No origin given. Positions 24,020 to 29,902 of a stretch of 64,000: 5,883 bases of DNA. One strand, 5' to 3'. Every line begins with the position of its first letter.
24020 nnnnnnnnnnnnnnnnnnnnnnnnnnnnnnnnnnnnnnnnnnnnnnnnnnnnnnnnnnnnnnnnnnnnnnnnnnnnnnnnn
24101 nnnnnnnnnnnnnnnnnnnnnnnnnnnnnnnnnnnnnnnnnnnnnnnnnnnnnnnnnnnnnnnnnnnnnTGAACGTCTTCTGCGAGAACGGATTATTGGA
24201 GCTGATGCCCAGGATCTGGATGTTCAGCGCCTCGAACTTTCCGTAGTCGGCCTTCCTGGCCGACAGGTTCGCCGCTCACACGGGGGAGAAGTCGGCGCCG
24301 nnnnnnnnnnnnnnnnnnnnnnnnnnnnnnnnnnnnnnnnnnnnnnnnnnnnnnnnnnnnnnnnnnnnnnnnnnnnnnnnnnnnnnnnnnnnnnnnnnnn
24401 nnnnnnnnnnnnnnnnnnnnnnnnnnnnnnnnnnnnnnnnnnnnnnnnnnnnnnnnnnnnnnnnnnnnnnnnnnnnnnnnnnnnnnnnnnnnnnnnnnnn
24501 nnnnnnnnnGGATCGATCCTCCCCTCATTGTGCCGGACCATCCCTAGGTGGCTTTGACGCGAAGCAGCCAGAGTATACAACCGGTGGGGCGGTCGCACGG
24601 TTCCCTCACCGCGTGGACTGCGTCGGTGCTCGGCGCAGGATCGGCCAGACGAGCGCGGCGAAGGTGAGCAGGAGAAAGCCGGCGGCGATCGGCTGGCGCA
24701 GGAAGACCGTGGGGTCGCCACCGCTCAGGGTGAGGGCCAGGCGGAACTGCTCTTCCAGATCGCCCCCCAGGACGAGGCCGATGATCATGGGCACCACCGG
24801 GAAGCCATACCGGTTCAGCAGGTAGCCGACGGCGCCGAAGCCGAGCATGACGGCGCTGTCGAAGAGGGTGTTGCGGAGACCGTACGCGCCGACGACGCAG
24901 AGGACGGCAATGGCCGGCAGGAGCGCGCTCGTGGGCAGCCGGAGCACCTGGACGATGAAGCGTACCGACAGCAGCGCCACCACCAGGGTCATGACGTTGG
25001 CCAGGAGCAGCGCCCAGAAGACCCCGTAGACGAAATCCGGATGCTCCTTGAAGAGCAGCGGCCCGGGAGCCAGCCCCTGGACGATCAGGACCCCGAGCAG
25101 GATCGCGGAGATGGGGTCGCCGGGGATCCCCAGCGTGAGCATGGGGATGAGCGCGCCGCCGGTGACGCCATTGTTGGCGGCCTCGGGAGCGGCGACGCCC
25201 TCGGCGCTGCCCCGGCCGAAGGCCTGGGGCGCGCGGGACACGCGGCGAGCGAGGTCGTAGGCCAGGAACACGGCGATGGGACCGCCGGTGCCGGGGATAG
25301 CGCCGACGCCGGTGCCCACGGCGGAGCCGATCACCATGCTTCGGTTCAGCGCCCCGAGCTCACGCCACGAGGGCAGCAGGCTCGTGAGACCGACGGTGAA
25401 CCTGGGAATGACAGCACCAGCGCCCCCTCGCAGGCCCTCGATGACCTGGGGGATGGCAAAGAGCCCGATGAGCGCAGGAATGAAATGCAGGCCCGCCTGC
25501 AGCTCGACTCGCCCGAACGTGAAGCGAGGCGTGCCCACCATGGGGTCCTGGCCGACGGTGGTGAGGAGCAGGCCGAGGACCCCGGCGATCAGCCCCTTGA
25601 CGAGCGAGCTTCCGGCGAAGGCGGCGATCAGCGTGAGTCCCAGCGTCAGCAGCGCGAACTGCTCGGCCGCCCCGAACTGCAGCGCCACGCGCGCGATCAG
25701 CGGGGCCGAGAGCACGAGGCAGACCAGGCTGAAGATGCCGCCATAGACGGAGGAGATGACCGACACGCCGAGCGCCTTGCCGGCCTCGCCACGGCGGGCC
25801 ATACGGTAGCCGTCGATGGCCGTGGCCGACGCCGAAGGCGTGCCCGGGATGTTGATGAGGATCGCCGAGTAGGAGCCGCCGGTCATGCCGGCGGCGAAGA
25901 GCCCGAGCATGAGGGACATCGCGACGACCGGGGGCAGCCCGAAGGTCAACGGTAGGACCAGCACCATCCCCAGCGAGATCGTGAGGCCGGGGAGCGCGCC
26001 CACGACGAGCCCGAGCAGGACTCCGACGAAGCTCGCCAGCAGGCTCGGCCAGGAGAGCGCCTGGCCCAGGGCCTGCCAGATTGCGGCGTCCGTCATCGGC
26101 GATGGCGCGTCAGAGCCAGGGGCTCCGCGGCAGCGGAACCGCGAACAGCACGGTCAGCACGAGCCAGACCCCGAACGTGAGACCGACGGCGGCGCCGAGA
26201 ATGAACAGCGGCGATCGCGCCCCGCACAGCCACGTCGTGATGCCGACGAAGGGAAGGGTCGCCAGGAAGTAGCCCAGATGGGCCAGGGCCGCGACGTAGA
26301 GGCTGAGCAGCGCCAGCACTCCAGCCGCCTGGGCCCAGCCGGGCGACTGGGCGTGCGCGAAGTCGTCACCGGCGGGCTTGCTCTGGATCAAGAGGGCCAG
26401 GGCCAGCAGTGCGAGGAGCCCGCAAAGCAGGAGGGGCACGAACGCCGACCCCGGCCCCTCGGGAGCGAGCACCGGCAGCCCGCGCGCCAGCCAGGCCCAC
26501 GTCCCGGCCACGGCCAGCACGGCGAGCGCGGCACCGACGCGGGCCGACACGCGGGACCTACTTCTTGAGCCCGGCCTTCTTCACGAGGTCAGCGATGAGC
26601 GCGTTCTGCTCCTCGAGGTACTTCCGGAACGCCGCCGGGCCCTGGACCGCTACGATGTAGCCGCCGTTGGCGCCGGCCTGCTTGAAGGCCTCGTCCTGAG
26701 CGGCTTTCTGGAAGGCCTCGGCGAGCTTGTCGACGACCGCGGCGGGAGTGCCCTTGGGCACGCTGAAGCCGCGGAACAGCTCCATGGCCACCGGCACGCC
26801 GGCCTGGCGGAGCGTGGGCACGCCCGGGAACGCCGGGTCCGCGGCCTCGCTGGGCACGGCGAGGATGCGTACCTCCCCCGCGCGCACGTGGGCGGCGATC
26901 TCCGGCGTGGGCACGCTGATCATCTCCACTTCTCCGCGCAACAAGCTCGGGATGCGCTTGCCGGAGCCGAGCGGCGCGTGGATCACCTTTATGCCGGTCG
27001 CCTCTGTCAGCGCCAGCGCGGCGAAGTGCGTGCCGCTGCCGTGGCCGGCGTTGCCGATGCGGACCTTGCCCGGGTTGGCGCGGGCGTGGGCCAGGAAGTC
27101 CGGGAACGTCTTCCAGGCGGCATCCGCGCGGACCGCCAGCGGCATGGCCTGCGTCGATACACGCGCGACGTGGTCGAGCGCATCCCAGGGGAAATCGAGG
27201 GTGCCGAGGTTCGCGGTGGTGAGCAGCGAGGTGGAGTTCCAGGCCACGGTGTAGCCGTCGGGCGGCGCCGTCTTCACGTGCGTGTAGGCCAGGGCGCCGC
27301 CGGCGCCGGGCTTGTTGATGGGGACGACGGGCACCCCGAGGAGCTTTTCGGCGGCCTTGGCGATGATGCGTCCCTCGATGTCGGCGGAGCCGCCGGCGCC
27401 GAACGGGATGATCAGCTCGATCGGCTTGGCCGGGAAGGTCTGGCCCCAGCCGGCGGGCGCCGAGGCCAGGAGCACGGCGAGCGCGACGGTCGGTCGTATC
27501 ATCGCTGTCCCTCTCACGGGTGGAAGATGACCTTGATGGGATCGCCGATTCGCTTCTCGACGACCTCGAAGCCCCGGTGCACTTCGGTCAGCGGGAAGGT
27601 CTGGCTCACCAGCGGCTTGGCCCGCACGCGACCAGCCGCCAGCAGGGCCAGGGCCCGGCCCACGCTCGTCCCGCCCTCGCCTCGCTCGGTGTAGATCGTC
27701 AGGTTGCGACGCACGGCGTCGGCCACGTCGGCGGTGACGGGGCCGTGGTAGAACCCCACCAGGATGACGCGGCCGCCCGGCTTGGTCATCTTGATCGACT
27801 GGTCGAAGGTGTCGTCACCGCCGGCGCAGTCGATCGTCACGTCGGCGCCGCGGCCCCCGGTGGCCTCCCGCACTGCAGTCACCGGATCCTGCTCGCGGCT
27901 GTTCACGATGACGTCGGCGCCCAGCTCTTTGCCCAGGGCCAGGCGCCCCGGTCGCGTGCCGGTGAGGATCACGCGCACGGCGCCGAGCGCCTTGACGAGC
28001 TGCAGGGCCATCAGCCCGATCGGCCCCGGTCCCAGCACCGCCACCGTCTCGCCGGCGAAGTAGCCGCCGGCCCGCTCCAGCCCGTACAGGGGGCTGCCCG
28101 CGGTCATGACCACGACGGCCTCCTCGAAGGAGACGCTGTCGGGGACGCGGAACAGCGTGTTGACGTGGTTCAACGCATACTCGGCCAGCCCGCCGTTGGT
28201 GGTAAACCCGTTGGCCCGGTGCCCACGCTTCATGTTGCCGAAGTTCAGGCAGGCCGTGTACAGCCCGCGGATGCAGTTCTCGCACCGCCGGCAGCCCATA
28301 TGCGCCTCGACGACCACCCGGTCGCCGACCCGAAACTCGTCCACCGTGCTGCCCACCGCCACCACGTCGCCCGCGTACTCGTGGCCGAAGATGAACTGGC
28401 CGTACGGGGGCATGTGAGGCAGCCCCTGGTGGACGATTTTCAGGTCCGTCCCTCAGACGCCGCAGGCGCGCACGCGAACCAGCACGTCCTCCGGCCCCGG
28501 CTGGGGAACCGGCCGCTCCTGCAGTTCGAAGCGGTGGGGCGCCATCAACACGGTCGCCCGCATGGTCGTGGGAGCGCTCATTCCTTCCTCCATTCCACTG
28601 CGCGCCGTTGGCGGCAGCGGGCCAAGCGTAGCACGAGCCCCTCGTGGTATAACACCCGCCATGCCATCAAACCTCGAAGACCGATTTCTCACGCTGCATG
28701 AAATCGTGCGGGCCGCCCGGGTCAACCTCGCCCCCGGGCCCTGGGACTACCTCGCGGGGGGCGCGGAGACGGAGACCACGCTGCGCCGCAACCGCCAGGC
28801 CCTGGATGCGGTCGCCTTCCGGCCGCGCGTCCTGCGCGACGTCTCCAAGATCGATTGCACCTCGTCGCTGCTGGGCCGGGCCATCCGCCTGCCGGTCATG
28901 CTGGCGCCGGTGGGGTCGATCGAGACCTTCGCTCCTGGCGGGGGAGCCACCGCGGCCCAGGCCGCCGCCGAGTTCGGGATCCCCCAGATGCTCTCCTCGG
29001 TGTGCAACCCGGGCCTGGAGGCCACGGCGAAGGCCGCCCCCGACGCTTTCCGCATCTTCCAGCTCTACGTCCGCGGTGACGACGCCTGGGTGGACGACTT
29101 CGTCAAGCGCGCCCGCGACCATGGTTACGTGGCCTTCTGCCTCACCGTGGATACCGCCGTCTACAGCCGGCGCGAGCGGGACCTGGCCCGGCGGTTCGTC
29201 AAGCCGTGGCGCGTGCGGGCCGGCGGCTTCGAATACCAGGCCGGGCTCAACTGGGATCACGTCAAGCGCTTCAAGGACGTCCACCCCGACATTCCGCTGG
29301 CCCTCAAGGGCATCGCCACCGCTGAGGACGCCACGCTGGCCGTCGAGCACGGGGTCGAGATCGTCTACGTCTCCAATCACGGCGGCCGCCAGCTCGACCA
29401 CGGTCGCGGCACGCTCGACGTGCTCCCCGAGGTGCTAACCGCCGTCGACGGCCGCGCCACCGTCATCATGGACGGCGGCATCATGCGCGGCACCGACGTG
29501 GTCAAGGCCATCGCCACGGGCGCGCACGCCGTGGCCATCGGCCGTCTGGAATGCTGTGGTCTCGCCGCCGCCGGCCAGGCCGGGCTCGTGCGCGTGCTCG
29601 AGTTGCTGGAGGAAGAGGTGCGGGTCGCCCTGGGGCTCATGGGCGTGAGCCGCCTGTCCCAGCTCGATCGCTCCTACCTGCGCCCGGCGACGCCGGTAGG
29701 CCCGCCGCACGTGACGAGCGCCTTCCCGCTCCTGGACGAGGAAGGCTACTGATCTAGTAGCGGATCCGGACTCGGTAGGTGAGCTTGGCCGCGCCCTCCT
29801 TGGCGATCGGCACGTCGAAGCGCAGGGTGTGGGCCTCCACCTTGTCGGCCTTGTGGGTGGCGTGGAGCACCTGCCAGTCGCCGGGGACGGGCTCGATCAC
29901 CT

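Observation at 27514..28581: In-frame TGA at the catalytic-zinc cysteine of a Zn-dependent alcohol dehydrogenase: candidate new selenoprotein family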

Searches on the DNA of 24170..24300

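Call 32: search_rna_families(source=window, start=24170, end=24300, threshold=evalue, max_evalue=10, show_alignments=3)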
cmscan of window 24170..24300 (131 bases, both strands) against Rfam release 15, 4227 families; matches with E-value up to 10: 1.
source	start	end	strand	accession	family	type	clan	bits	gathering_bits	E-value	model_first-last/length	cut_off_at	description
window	24236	24274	-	RF03006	M23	Gene; sRNA;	-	12.1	41.2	7.1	1-53/53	no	M23 RNA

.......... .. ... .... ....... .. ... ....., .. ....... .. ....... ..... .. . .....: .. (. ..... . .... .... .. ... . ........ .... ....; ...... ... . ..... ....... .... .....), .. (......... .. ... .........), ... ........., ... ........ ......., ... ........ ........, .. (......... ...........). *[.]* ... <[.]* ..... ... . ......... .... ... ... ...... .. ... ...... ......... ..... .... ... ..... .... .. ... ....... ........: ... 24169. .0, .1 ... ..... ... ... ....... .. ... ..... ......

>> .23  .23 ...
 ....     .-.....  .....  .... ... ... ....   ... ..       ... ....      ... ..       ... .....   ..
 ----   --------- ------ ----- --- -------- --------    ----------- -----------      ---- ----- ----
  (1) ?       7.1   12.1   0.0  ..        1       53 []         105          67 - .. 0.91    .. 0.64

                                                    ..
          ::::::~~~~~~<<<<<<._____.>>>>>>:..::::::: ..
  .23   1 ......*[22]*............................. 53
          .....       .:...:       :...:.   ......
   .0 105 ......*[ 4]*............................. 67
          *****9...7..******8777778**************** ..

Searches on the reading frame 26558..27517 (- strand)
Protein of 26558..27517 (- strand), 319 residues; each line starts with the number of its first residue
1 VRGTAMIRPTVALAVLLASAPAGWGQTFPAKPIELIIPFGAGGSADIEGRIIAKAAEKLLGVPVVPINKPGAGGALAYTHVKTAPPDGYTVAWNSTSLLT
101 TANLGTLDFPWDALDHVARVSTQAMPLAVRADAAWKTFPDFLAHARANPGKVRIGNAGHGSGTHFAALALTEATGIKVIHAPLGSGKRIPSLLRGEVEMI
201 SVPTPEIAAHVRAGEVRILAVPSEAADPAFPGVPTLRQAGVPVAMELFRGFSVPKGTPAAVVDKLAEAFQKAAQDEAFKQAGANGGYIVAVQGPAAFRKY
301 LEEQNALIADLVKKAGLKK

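Call 37: search_protein_families(library=pfam, proteins=[window:26558-27517:-], max_evalue=0.0001)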
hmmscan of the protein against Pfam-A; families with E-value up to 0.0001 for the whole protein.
window:26558-27517:- (319 aa): 1 family
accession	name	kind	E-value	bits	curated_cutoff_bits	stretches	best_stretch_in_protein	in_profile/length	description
PF03401.19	TctC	-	5e-50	171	27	1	50-317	3-274/274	Tripartite tricarboxylate transporter family receptor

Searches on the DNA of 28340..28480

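Call 31: search_rna_families(source=window, start=28340, end=28480, threshold=evalue, max_evalue=10, show_alignments=3)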
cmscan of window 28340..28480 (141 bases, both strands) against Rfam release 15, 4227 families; matches with E-value up to 10: 3.
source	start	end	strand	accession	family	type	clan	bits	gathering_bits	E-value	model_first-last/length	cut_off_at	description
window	28379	28449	+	RF03614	mir-3431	Gene; miRNA;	-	14.9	100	1.2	1-86/86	no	mir-3431 microRNA precursor family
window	28363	28415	+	RF00829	mir-149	Gene; miRNA;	-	13.6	79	8.3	1-86/86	no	mir-149 microRNA precursor family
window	28352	28384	-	RF00523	Prion_pknot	Cis-reg;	-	12.6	39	3.8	1-40/40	no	Prion pseudoknot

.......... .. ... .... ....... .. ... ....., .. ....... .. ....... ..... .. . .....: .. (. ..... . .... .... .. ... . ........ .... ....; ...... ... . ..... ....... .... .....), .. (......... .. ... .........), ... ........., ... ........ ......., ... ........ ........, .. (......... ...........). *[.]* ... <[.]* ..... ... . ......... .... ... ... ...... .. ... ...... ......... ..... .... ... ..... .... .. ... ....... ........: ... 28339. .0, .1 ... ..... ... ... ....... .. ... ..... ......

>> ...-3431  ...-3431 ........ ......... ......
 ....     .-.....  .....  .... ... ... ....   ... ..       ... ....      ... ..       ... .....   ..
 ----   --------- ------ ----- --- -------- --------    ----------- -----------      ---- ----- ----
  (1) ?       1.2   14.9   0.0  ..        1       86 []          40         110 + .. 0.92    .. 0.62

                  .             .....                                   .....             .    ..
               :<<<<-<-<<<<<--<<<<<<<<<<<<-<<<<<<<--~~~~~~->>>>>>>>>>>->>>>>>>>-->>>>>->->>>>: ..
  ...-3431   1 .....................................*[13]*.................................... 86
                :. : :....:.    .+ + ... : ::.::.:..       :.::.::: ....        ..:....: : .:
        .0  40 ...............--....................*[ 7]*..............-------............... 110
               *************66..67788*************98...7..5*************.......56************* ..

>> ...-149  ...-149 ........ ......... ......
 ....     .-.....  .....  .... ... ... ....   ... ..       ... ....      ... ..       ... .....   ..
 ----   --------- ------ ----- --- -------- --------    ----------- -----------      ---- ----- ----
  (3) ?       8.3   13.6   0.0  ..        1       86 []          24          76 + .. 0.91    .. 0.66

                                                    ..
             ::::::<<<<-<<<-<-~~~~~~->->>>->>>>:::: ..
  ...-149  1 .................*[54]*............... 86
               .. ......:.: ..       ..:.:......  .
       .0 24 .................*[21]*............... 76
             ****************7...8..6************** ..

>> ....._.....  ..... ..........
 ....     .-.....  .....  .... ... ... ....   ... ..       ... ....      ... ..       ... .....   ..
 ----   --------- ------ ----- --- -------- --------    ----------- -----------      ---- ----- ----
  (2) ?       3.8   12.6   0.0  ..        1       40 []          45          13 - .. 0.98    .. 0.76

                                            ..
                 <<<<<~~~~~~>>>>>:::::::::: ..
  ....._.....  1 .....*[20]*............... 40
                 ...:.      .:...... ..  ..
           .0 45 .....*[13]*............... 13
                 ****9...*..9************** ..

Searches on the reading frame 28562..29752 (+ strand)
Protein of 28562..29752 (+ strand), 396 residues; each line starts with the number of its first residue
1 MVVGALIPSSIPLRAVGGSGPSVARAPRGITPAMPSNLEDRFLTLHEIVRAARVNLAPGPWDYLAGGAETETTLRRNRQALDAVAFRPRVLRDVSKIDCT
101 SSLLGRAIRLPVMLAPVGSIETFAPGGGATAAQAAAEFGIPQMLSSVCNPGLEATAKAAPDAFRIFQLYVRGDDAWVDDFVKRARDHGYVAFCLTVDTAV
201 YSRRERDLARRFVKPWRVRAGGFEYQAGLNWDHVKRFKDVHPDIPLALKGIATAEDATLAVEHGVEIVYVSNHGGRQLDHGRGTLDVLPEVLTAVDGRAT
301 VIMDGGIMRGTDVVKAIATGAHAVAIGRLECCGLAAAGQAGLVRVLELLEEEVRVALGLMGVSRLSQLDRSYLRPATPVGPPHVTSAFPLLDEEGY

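Call 37: search_protein_families(library=pfam, proteins=[window:28562-29752:+], max_evalue=0.0001)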
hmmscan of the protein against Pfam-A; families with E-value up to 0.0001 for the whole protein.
window:28562-29752:+ (396 aa): 3 families
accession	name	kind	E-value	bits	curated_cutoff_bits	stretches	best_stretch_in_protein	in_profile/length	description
PF01070.24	FMN_dh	-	1.1e-102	344.2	24.9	1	52-374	1-349/350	FMN-dependent dehydrogenase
PF03060.21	NMO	-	2.5e-06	27.6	28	1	246-327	138-222/331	Nitronate monooxygenase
PF00478.31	IMPDH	-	7.4e-06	25.6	25.6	1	232-329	134-238/345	IMP dehydrogenase / GMP reductase domain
